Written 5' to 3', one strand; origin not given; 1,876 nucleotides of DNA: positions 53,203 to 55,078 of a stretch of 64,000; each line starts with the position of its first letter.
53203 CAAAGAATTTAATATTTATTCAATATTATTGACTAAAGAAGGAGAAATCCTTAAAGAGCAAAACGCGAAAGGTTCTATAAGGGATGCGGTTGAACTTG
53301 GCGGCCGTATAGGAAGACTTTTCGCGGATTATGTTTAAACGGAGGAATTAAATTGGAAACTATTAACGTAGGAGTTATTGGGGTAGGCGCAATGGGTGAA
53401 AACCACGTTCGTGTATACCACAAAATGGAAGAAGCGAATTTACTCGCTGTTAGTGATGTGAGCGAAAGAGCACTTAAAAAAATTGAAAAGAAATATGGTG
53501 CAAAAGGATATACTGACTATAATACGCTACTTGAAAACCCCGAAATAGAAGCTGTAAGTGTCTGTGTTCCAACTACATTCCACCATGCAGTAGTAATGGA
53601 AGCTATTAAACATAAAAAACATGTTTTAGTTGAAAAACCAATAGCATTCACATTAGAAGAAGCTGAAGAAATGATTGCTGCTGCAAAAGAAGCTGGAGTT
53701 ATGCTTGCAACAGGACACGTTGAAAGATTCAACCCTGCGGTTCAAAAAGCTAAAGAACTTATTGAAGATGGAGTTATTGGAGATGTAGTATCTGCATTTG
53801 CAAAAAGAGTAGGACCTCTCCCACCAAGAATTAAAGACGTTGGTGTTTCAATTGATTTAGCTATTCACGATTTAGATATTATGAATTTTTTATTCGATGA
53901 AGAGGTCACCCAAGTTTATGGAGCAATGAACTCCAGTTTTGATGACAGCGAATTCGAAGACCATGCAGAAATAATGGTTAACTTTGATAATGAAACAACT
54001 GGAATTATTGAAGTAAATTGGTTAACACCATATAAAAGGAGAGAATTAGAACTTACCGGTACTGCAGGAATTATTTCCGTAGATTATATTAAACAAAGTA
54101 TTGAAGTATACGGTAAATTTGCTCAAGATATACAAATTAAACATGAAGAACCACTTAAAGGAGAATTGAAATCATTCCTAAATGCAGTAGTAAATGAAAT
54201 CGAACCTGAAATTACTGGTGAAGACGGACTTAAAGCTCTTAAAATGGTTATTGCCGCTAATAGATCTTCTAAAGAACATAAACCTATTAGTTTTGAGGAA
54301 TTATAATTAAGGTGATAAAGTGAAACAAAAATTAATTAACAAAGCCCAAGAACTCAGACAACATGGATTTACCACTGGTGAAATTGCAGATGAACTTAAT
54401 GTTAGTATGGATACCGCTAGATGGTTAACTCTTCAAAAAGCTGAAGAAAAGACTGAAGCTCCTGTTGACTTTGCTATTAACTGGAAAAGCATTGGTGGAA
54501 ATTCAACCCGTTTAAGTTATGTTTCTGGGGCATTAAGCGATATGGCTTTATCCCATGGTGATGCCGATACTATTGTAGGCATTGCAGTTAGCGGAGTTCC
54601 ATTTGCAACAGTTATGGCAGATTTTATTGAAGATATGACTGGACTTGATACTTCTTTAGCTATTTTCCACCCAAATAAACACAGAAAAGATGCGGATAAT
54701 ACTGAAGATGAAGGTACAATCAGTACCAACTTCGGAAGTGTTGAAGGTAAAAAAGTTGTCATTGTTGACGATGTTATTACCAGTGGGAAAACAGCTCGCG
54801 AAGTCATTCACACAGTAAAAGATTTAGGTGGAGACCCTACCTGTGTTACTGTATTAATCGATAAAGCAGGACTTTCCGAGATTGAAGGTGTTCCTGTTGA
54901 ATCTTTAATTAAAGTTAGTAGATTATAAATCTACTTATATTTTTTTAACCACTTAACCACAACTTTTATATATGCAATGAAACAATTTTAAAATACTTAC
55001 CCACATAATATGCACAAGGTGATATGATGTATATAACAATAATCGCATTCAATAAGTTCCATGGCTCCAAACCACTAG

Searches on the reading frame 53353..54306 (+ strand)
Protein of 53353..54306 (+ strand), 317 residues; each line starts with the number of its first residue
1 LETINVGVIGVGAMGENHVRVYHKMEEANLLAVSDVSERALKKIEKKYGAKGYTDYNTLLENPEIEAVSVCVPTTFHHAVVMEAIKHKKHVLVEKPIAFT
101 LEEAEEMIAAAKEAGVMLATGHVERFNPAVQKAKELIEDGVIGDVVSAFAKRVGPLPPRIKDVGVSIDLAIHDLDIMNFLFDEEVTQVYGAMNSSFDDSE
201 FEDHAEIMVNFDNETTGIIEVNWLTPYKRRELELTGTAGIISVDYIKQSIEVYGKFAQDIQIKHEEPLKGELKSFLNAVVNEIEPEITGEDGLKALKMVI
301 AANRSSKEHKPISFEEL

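Call 3: search_protein_families(library=pfam, proteins=[window:53353-54306:+], max_evalue=0.01)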
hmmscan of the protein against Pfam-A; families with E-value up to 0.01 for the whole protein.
window:53353-54306:+ (317 aa): 8 families
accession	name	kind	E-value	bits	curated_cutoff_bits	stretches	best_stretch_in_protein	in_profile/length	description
PF01408.29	GFO_IDH_MocA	-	1.1e-33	116.9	24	1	4-122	1-120/120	Oxidoreductase family, NAD-binding Rossmann fold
PF22725.1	GFO_IDH_MocA_C3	-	4.2e-23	82.1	27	1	130-241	1-123/124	GFO/IDH/MocA C-terminal domain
PF02894.22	GFO_IDH_MocA_C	-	5.1e-18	66.1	22.9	1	134-313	1-217/218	Oxidoreductase family, C-terminal alpha/beta domain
PF02629.25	CoA_binding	-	0.00018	22.6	22.3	1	3-88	3-87/97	CoA binding domain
PF03446.21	NAD_binding_2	-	0.00062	20.2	21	1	5-85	1-79/161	NAD binding domain of 6-phosphogluconate dehydrogenase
PF03447.22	NAD_binding_3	-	0.0015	19.7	24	1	10-117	1-112/116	Homoserine dehydrogenase, NAD binding domain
PF03807.23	F420_oxidored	-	0.0017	19.3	21.6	1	6-93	2-89/94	NADP oxidoreductase coenzyme F420-dependent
PF01113.26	DapB_N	-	0.0091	16.5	25.6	0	4-119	1-121/124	Dihydrodipicolinate reductase, N-terminus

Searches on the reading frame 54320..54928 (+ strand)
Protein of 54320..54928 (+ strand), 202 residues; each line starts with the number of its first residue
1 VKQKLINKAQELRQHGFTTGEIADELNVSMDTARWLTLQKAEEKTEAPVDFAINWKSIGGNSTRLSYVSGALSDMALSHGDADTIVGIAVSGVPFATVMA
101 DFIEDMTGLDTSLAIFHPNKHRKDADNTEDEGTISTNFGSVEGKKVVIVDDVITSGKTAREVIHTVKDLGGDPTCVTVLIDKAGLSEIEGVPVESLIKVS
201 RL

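Call 3: search_protein_families(library=pfam, proteins=[window:54320-54928:+], max_evalue=0.01)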
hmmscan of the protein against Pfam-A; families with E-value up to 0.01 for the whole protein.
window:54320-54928:+ (202 aa): 3 families
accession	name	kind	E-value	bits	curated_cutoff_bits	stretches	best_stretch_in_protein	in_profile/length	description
PF00156.33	Pribosyltran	-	2.5e-15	56.6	26.3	1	78-174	25-118/158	Phosphoribosyl transferase domain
PF14681.12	UPRTase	-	0.004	17.1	27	1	141-186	118-166/206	Uracil phosphoribosyltransferase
PF15609.12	PRTase_2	-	0.0086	16.1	28.8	0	143-174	119-150/188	Phosphoribosyl transferase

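Call 5: search_protein_families(library=ncbifam, proteins=[window:54320-54928:+], max_evalue=0.01)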
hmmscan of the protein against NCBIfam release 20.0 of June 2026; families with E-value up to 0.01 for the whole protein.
window:54320-54928:+ (202 aa): 38 families (the best 25 are shown)
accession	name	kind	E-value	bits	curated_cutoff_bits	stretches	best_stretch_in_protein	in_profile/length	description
NF002620.0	PRK02277.1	subfamily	1.6e-75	253.2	115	1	1-202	3-200/201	orotate phosphoribosyltransferase-like protein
NF045507.1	transregGfcR_Halo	equivalog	1.6e-52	178.1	300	1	3-201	5-211/215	transcriptional regulator GfcR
NF003549.0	PRK05205.1-5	equivalog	2.4e-13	49.9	138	1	84-182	36-139/182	bifunctional pyr operon transcriptional regulator/uracil phosphoribosyltransferase PyrR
TIGR01367.1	pyrE_Therm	equivalog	5.2e-13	49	150.25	1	67-199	43-162/187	orotate phosphoribosyltransferase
TIGR00336.1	pyrE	equivalog_domain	6.4e-13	48.8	106.8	1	66-198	39-169/173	orotate phosphoribosyltransferase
NF003547.0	PRK05205.1-3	equivalog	1.1e-10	41.6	230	1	76-182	38-149/194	bifunctional pyr operon transcriptional regulator/uracil phosphoribosyltransferase PyrR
NF003548.0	PRK05205.1-4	equivalog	1.7e-09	37.8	218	1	85-182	35-130/173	bifunctional pyr operon transcriptional regulator/uracil phosphoribosyltransferase PyrR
NF009211.0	PRK12560.1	equivalog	1e-07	32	188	1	80-199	50-176/187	adenine phosphoribosyltransferase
NF003545.0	PRK05205.1-1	equivalog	6e-07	29.1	140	1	76-184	24-131/171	bifunctional pyr operon transcriptional regulator/uracil phosphoribosyltransferase PyrR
NF005592.0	PRK07322.1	subfamily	1.6e-06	27.6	143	1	140-178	117-155/180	adenine phosphoribosyltransferase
TIGR01251.1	ribP_PPkin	subfamily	1.6e-06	27.2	113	1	109-176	181-243/309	ribose-phosphate diphosphokinase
TIGR01203.1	HGPRTase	equivalog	3.4e-06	26.9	150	1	85-184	31-126/167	hypoxanthine phosphoribosyltransferase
NF002635.0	PRK02304.1-4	subfamily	4.4e-06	26.3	146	1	139-199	111-174/188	adenine phosphoribosyltransferase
NF006328.0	PRK08558.1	equivalog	5.4e-06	26.2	184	1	82-199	112-237/238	adenine phosphoribosyltransferase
NF040646.1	HPT_Archaea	equivalog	7e-06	25.7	200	1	82-199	54-174/184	hypoxanthine/guanine phosphoribosyltransferase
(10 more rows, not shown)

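Call 84: find_related_loci(query=window:54320-54928:+, collection=metagenome_contigs, flank=7000)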
Query window:54320-54928:+ (202 aa) in metagenome_contigs; peptide patterns used: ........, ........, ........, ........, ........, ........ (x = any residue, [..] = any of these).
600 stretches matched a pattern (row limit reached: there are more); 144 encode a relative of the query (tblastn E <= 1e-3); the best 80 are kept; 80 distinct loci.
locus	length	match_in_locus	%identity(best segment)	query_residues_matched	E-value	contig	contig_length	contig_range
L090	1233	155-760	93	1-202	3e-137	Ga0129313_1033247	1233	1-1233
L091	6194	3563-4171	92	1-202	2e-124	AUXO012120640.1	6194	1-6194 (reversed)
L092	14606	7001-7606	92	1-202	1e-123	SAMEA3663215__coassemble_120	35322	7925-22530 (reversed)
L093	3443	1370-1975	92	1-202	6e-127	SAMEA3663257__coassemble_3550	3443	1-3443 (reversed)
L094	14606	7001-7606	92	1-202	1e-123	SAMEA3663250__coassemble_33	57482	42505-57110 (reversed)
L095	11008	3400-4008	90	1-202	5e-122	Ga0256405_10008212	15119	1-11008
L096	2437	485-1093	90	1-202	2e-127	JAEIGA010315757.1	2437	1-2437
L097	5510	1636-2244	88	1-202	2e-120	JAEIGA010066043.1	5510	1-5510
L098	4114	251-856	89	1-202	1e-121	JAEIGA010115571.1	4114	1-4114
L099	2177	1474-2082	89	1-202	5e-127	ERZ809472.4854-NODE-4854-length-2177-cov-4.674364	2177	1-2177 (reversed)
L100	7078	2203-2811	90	1-202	8e-120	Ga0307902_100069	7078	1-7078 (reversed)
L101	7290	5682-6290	90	1-202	8e-120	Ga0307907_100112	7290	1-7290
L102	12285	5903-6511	88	1-202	1e-119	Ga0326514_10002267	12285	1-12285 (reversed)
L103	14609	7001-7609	88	1-202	2e-119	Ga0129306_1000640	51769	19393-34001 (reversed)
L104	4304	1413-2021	88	1-202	3e-120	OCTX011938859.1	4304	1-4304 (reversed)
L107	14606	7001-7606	88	1-202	2e-116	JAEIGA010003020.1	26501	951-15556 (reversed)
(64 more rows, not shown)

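Call 86: search_protein_families(library=padloc, proteins=[L107:7645-9303:-, L107:9329-9892:-], max_evalue=0.001)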
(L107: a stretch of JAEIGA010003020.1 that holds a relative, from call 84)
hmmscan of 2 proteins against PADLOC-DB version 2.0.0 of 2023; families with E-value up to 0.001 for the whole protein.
L107:7645-9303:- (553 aa): 9 families
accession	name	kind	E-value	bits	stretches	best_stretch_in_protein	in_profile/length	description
PDLC03022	MTase_I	-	1.4e-24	84.5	1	363-516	335-479/857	Type I methyltransferase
PDLC03027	MTase_I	-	2.2e-17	60.9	1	347-520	280-446/810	Type I methyltransferase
PDLC03021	MTase_I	-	1.2e-14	52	1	345-549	287-485/491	Type I methyltransferase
PDLC03031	MTase_I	-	8.9e-12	42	1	357-513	326-486/834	Type I methyltransferase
PDLC03032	MTase_I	-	2.3e-11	40.5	1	361-521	296-449/1001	Type I methyltransferase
PDLC04134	mad2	-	1.5e-10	38.5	1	250-481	332-485/492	mads_2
PDLC03033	MTase_I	-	1.7e-09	35.1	1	365-541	351-523/541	Type I methyltransferase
PDLC03039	MTase_I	-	1.2e-05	21.7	1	363-533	307-471/708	Type I methyltransferase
PDLC03038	MTase_I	-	0.00031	16.7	1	365-521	311-462/896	Type I methyltransferase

L107:9329-9892:- (188 aa): 66 families (the best 25 are shown)
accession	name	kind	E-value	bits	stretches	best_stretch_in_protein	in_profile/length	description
PDLC03185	Specificity_I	-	1.8e-16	58.4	1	4-183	223-406/408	Type I specificity subunit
PDLC03087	Specificity_I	-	2.1e-16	57.8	1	5-183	19-205/418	Type I specificity subunit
PDLC03178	Specificity_I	-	2.4e-15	54.8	1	3-184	22-198/411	Type I specificity subunit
PDLC03068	Specificity_I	-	1.5e-13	48.6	1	1-164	4-171/403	Type I specificity subunit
PDLC03078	Specificity_I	-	1e-12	46.2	1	4-183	231-417/419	Type I specificity subunit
PDLC03089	Specificity_I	-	1.5e-12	45.4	1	3-162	7-172/446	Type I specificity subunit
PDLC03098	Specificity_I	-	4.1e-12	44.2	1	3-180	252-428/443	Type I specificity subunit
PDLC03086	Specificity_I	-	5.9e-12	43.3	1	28-168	37-183/458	Type I specificity subunit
PDLC03107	Specificity_I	-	6.2e-12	43.3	1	1-160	3-161/392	Type I specificity subunit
PDLC03100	Specificity_I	-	8.6e-12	43.2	1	3-184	198-388/392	Type I specificity subunit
PDLC03064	Specificity_I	-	6.8e-11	40.1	1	4-183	228-407/409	Type I specificity subunit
PDLC03124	Specificity_I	-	2.3e-10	38.9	1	4-183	22-209/413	Type I specificity subunit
PDLC03073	Specificity_I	-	2.5e-10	38.1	1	4-163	21-188/437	Type I specificity subunit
PDLC03154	Specificity_I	-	3e-10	38.2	1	5-162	8-167/406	Type I specificity subunit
PDLC03165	Specificity_I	-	3.2e-10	38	1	5-183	231-409/411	Type I specificity subunit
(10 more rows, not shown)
